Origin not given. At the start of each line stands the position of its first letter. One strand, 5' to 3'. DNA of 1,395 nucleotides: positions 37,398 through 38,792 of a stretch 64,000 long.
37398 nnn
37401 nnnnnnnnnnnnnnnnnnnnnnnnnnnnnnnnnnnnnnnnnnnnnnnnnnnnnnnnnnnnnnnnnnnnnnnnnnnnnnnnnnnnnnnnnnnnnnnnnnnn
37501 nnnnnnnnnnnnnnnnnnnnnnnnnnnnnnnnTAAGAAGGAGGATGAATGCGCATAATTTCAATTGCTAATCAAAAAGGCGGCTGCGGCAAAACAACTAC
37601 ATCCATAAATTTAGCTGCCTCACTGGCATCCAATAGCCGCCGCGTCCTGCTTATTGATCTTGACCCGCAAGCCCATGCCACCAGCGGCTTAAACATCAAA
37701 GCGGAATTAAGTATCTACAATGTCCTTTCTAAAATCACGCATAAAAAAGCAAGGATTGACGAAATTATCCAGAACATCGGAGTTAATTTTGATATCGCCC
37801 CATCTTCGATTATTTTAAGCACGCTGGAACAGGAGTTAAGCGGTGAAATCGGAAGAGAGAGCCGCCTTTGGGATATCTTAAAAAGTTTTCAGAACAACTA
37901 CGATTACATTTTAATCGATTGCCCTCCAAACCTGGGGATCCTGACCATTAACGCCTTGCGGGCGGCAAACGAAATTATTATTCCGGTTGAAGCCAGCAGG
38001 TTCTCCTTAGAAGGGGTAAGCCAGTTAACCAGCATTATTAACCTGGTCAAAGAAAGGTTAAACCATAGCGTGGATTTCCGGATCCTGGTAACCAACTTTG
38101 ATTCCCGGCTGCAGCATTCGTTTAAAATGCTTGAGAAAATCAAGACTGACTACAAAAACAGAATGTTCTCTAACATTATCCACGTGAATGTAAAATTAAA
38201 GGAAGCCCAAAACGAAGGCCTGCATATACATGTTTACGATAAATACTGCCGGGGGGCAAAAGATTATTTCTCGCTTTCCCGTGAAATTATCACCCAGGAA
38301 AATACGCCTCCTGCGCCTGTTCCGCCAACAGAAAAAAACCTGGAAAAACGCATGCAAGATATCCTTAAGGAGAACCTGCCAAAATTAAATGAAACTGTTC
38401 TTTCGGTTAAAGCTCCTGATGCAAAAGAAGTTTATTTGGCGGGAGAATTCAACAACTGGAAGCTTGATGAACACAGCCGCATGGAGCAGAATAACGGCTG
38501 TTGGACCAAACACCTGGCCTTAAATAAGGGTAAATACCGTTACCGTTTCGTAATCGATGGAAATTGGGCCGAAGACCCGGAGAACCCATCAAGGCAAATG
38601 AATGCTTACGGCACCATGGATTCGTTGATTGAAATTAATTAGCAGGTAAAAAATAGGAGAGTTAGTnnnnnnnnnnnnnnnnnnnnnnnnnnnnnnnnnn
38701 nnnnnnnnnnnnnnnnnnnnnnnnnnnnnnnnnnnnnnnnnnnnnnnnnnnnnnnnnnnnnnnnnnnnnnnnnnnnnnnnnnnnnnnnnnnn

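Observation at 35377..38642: ParA-family ATPase with a C-terminal CBM48 glycogen-binding domain next to GH57 and a membrane CBM-like protein: candidate glycogen-granule positioning system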

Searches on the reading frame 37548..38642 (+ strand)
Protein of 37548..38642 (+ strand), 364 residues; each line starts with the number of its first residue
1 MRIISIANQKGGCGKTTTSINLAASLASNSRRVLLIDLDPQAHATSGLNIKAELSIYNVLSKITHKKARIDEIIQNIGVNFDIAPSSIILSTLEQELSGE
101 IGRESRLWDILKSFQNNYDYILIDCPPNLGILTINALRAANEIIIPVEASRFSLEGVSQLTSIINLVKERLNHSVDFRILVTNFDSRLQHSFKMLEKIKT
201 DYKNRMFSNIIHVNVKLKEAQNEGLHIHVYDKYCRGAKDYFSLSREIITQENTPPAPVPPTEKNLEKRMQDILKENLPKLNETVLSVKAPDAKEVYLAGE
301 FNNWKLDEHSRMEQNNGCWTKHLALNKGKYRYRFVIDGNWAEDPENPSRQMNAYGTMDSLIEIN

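Call 3: search_protein_families(library=pfam, proteins=[window:37548-38642:+], max_evalue=0.1)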
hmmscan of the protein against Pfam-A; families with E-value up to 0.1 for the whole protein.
window:37548-38642:+ (364 aa): 15 families
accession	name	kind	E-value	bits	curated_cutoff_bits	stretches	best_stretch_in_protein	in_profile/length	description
PF13614.12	AAA_31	-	2.9e-57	193.9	27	1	1-176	1-176/177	AAA domain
PF01656.29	CbiA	-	4.5e-21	75.6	25.4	1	4-226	1-124/125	CobQ/CobB/MinD/ParA nucleotide binding domain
PF16561.11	AMPK1_CBM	-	5.9e-14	52.5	26.8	1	291-364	10-80/85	Glycogen recognition site of AMP-activated protein kinase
PF09140.17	MipZ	-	4.9e-12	46.1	20.7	1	3-159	2-141/262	ATPase MipZ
PF00142.24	Fer4_NifH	-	1.8e-10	41.2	25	1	9-75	7-75/271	4Fe-4S iron sulfur cluster binding proteins, NifH/frxC family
PF10609.15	ParA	-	3.5e-09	36.9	27.1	1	2-169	4-165/246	NUBPL iron-transfer P-loop NTPase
PF06564.18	CBP_BcsQ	-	3.1e-08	33.9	21.3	1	1-238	1-224/234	Cellulose biosynthesis protein BcsQ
PF02374.21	ArsA_ATPase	-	5.8e-07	29.5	24.3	1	9-46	8-44/305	Anion-transporting ATPase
PF02922.24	CBM_48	-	1.8e-06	28.6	22.4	1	279-340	10-72/83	Carbohydrate-binding module 48 (Isoamylase N-terminal domain)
PF07015.17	VirC1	-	3.5e-05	23.7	24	1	1-39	1-39/231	VirC1 protein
PF22058.2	X25_BaPul_like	-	0.00076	20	27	1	299-344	13-60/87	Pullulanase X25 domain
PF16575.11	CLP1_P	-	0.013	15.7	26.6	1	13-41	5-33/188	mRNA cleavage and polyadenylation factor CLP1 P-loop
PF00448.28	SRP54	-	0.059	13.4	22.7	0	12-53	11-53/196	SRP54-type protein, GTPase domain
PF03029.23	ATP_bind_1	-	0.075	13.3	27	0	12-126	6-99/240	Conserved hypothetical ATP binding protein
PF13173.12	AAA_14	-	0.098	13.1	27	0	12-73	12-71/129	AAA domain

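Call 4: search_protein_families(library=ncbifam, proteins=[window:37548-38642:+], max_evalue=0.1)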
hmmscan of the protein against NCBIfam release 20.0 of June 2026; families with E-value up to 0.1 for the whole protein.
window:37548-38642:+ (364 aa): 42 families (the best 25 are shown)
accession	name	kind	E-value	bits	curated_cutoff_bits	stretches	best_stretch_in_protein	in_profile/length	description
NF041546.1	ParA_partition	equivalog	2.6e-31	108.7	180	2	3-82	1-78/203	ParA family partition ATPase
TIGR03453.1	partition_RepA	equivalog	3.7e-31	108.3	348.45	1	2-211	105-334/387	plasmid partitioning protein RepA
NF041283.1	PrgP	equivalog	5.1e-23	81.8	400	1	2-230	3-241/297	ParA superfamily DNA segregation protein PrgP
TIGR01969.1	minD_arch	subfamily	2e-19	69.8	201.75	1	2-254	1-237/251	cell division ATPase MinD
NF010259.0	PRK13705.1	equivalog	6.3e-19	68.2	725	1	3-214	108-335/388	plasmid-partitioning protein SopA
NF010443.0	PRK13869.1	subfamily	7.4e-19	67.8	446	1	2-169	122-307/405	plasmid-partitioning protein RepA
TIGR03371.1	cellulose_yhjQ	equivalog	9.9e-19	67.8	157.85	1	1-245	1-239/246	cellulose biosynthesis protein BcsQ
TIGR01968.1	minD_bact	equivalog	5.6e-16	58.7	212.9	1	2-252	2-241/261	septum site-determining protein MinD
TIGR01007.1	eps_fam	subfamily_domain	8.5e-13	48.3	108.05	1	2-151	18-162/204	polysaccharide biosynthesis tyrosine autokinase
TIGR03018.1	pepcterm_TyrKin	hypoth_equivalog_domain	9.5e-13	47.9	230.65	1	3-165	37-197/207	XrtA-associated tyrosine autokinase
TIGR01287.1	nifH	equivalog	5.5e-11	42.3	394.35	1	9-75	7-74/275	nitrogenase iron protein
NF009701.0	PRK13230.1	subfamily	6e-10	38.6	350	1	9-77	8-77/291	nitrogenase reductase-like protein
NF047398.1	AAA_KGGVGR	domain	5.5e-09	36.6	90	1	2-126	3-150/190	KGGVGR-motif variant AAA ATPase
NF008967.0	PRK12313.1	equivalog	3.6e-08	32.2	577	1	281-340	38-97/633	1,4-alpha-glucan branching protein GlgB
NF008568.0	PRK11519.1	equivalog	4e-08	31.9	1068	1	8-131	533-649/720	tyrosine-protein kinase Wzc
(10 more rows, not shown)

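Call 5: find_homologous_proteins(query=window:37548-38642:+, max_evalue=1e-10)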
Query window:37548-38642:+ (364 aa): 7989 proteins with E <= 1e-10 among 8000 candidates; the best 120 are listed.
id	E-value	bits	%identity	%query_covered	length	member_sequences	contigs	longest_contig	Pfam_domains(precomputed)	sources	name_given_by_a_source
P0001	2.2e-223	759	94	100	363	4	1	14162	PF00142.25,PF02922.25,PF10609.16,PF16561.12,PF01656.30,PF13614.13,PF09140.18,PF06564.19,PF02374.22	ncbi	-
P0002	9.6e-218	740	91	100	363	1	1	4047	PF00142.25,PF02922.25,PF10609.16,PF16561.12,PF01656.30,PF13614.13,PF09140.18,PF06564.19,PF02374.22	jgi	-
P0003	1.5e-216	736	90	100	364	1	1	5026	PF00142.25,PF02922.25,PF10609.16,PF16561.12,PF01656.30,PF13614.13,PF09140.18,PF06564.19,PF02374.22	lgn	-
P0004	3.6e-216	735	90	100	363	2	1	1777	PF00142.25,PF02922.25,PF10609.16,PF16561.12,PF01656.30,PF13614.13,PF09140.18,PF06564.19,PF02374.22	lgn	-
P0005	3.7e-213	725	90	100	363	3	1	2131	PF00142.25,PF02922.25,PF10609.16,PF16561.12,PF01656.30,PF13614.13,PF09140.18,PF06564.19,PF02374.22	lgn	-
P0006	1.7e-212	723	90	100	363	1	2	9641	PF00142.25,PF02922.25,PF10609.16,PF16561.12,PF01656.30,PF13614.13,PF09140.18,PF06564.19,PF02374.22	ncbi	-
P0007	5.9e-212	721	89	100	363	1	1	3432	PF00142.25,PF02922.25,PF10609.16,PF16561.12,PF01656.30,PF13614.13,PF09140.18,PF06564.19,PF02374.22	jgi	-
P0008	2.8e-208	709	87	100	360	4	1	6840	PF00142.25,PF02922.25,PF10609.16,PF16561.12,PF01656.30,PF13614.13,PF09140.18,PF06564.19,PF02374.22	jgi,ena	-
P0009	3.1e-208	709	87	100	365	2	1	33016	PF00142.25,PF10609.16,PF16561.12,PF01656.30,PF13614.13,PF09140.18,PF06564.19,PF02374.22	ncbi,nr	ncbi:MAG: AAA family ATPase [Candidatus Omnitrophica bacterium]|nr:AAA family ATPase [Candidatus Omn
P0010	6.9e-207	705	87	100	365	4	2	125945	PF00142.25,PF02922.25,PF10609.16,PF16561.12,PF01656.30,PF13614.13,PF07015.18,PF09140.18,PF06564.19,PF02374.22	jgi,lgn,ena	-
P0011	8.3e-207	704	87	100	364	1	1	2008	PF00142.25,PF02922.25,PF10609.16,PF16561.12,PF01656.30,PF13614.13,PF09140.18,PF06564.19,PF02374.22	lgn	-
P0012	2.2e-206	703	86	100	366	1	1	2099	PF00142.25,PF10609.16,PF16561.12,PF01656.30,PF13614.13,PF07015.18,PF09140.18,PF06564.19,PF02374.22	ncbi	-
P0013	4.6e-206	702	87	100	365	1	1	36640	PF00142.25,PF02922.25,PF10609.16,PF16561.12,PF01656.30,PF13614.13,PF09140.18,PF06564.19,PF02374.22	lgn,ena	-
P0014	6.5e-204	695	85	100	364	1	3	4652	PF00142.25,PF02922.25,PF10609.16,PF16561.12,PF01656.30,PF13614.13,PF07015.18,PF09140.18,PF06564.19,PF02374.22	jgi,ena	-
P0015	9.7e-204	694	84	100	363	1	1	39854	PF00142.25,PF02922.25,PF10609.16,PF16561.12,PF01656.30,PF13614.13,PF09140.18,PF06564.19,PF02374.22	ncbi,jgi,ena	ncbi:MAG: AAA family ATPase [Candidatus Omnitrophota bacterium]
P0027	2.9e-200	683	84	100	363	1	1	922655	PF00142.25,PF02922.25,PF10609.16,PF16561.12,PF01656.30,PF13614.13,PF07015.18,PF09140.18,PF06564.19,PF02374.22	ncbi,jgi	ncbi:MAG: AAA family ATPase [Candidatus Omnitrophota bacterium]|jgi:chromosome partitioning protein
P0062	7.1e-198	675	83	100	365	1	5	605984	PF00142.25,PF10609.16,PF16561.12,PF01656.30,PF13614.13,PF07015.18,PF09140.18,PF06564.19,PF02374.22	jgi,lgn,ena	-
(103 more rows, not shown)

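Call 9: find_encoding_contigs(protein=window:37548-38642:+, flank=10000, max_places=4)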
Protein window:37548-38642:+ (364 aa): no gene with exactly this product is on record in the collection.

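Call 10: find_encoding_contigs(protein=P0027, flank=10000, max_places=2)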
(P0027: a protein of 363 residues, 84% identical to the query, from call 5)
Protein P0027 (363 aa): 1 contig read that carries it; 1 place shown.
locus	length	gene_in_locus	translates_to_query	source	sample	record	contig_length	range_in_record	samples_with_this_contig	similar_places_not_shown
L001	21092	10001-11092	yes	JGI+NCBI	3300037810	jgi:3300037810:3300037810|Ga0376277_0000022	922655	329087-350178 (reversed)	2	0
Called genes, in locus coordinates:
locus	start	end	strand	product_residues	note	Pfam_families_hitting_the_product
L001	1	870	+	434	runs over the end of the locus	PF00587:tRNA-synt_2b, PF03129:HGTP_anticodon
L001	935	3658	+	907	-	PF01326:PPDK_N, PF00391:PEP-utilizers, PF02896:PEP-utilizers_C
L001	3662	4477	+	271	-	PF00140:Sigma70_r1_2, PF04542:Sigma70_r2, PF04539:Sigma70_r3, PF04545:Sigma70_r4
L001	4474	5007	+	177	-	PF00156:Pribosyltran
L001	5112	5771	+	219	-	PF01876:RNase_P_p30 (weak), PF02811:PHP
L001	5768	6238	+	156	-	PF27226:AF_1845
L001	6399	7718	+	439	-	PF13372:Alginate_exp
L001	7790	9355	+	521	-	PF03065:Glyco_hydro_57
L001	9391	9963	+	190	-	-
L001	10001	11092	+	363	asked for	PF00142:Fer4_NifH, PF01656:CbiA, PF02374:ArsA_ATPase (weak), PF06564:CBP_BcsQ, PF09140:MipZ, PF10609:ParA, PF13614:AAA_31, PF16561:AMPK1_CBM, +2 more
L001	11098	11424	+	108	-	PF09685:MamF_MmsF (weak)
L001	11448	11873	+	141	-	-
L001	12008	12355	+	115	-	PF02001:DUF134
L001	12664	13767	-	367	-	PF00817:IMS, PF11799:IMS_C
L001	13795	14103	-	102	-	-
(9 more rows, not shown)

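Call 11: find_encoding_contigs(protein=P0062, flank=10000, max_places=2)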
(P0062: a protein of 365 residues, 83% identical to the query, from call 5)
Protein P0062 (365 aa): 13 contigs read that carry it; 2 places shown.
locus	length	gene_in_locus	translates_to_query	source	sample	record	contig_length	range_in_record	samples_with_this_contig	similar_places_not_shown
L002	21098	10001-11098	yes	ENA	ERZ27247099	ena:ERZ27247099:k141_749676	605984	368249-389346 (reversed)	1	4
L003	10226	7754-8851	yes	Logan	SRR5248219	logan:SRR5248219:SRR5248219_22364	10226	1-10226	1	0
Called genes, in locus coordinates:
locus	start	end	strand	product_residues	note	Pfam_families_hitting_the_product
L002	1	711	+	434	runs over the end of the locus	PF00587:tRNA-synt_2b, PF03129:HGTP_anticodon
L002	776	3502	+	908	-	PF01326:PPDK_N, PF00391:PEP-utilizers, PF02896:PEP-utilizers_C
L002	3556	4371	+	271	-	PF00140:Sigma70_r1_2, PF04542:Sigma70_r2, PF04539:Sigma70_r3, PF04545:Sigma70_r4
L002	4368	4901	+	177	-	PF00156:Pribosyltran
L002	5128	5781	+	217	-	PF01876:RNase_P_p30 (faint), PF02811:PHP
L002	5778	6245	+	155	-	PF27226:AF_1845 (weak)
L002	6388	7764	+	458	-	PF13372:Alginate_exp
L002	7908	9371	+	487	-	PF03065:Glyco_hydro_57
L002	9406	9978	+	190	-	-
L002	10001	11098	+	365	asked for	PF00142:Fer4_NifH, PF01656:CbiA, PF02374:ArsA_ATPase (weak), PF06564:CBP_BcsQ, PF09140:MipZ, PF10609:ParA, PF13614:AAA_31, PF16561:AMPK1_CBM, +1 more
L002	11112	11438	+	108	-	PF09685:MamF_MmsF (faint)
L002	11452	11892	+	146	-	-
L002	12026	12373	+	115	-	PF02001:DUF134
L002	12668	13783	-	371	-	PF00817:IMS, PF11799:IMS_C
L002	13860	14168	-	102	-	-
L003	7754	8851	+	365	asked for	PF00142:Fer4_NifH, PF01656:CbiA, PF02374:ArsA_ATPase (weak), PF06564:CBP_BcsQ, PF09140:MipZ, PF10609:ParA, PF13614:AAA_31, PF16561:AMPK1_CBM, +1 more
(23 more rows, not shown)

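Call 12: find_encoding_contigs(protein=P0001, flank=10000, max_places=2)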
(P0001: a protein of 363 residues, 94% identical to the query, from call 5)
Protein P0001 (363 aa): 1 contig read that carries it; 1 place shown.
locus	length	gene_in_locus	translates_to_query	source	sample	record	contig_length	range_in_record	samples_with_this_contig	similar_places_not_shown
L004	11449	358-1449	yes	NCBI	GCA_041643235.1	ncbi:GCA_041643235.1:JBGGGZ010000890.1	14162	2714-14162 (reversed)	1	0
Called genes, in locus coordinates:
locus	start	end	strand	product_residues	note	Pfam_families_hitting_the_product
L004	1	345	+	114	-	?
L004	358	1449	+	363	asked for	PF00142:Fer4_NifH, PF01656:CbiA, PF02374:ArsA_ATPase (weak), PF06564:CBP_BcsQ, PF09140:MipZ, PF10609:ParA, PF13614:AAA_31, PF16561:AMPK1_CBM, +1 more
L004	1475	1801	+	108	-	-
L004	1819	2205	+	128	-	-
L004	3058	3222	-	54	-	PF23477:zf_Tbcl_2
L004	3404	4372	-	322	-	PF01641:SelR, PF01625:PMSR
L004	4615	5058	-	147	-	PF01081:Aldolase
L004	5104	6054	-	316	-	PF00682:HMGL-like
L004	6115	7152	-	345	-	PF18306:LDcluster4, PF03641:Lysine_decarbox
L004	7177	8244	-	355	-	PF04015:DUF362, PF00037:Fer4, PF13187:Fer4_9 (weak), PF13237:Fer4_10, PF14697:Fer4_21, PF12838:Fer4_7, PF25160:LdpA_Fe-S-bd (weak), PF00037:Fer4 (weak), +4 more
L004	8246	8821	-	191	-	PF03358:FMN_red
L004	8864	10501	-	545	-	PF00005:ABC_tran, PF13304:AAA_21 (faint), PF12848:ABC_tran_Xtn, PF00005:ABC_tran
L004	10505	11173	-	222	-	PF01541:GIY-YIG, PF23564:EF-hand_FSTL1 (faint), PF10591:SPARC_Ca_bdg (faint), PF00036:EF-hand_1 (faint), PF13202:EF-hand_5 (faint), PF13405:EF-hand_6 (faint), PF13499:EF-hand_7 (weak)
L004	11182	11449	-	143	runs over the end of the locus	PF01161:PBP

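Call 27: search_protein_representatives(protein=window:37548-38642:+)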
Query: 364 residues. Proteins with E-value up to 0.001 (for the whole library): 63429; up to 1e-10: 25101; up to 1e-30: 3372. The best 150 are listed.
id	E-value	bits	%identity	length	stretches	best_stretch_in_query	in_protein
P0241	6.7e-128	443.1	36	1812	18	287-362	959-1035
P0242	5.4e-124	430.3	54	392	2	1-255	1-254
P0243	9.8e-97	340.6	60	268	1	1-257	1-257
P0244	8.0e-94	331.1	45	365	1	1-363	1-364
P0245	5.0e-93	328.5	46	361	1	1-363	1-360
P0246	1.5e-91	323.6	48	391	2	1-267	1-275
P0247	4.3e-89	315.5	47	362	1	1-363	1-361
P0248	1.6e-88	313.7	47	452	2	1-250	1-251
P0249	2.6e-88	312.9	49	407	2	1-250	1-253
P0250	3.3e-88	312.6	45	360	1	1-363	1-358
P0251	4.1e-88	312.3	48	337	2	4-251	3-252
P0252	3.5e-86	305.9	49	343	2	85-283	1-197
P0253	4.0e-82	292.6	58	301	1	1-227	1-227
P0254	5.2e-81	288.9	44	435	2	1-251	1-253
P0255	5.4e-81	288.9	44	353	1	1-362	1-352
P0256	2.2e-79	283.6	40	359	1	1-363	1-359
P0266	7.9e-78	278.5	41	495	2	1-252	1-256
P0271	1.2e-75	271.4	40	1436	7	269-346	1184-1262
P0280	6.2e-73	262.4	36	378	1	1-363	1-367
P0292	4.8e-71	256.2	42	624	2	1-250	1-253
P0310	3.6e-67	243.4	42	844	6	278-360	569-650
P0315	2.4e-66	240.7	35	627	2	2-268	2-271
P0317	2.9e-66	240.4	40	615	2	1-251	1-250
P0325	7.6e-65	235.8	38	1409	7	285-363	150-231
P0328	1.3e-64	235.1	41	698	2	1-250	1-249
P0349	3.1e-61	223.9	36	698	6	290-363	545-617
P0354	9.0e-61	222.4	36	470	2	1-251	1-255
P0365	1.2e-57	212.1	40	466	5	285-363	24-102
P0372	2.8e-56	207.6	40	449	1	1-257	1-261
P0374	3.5e-56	207.3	40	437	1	1-260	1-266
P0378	6.3e-56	206.5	45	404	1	1-269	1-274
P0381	8.5e-56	206.0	40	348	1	1-263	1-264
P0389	7.3e-55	203.0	41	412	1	1-271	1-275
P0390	8.3e-55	202.8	45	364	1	3-251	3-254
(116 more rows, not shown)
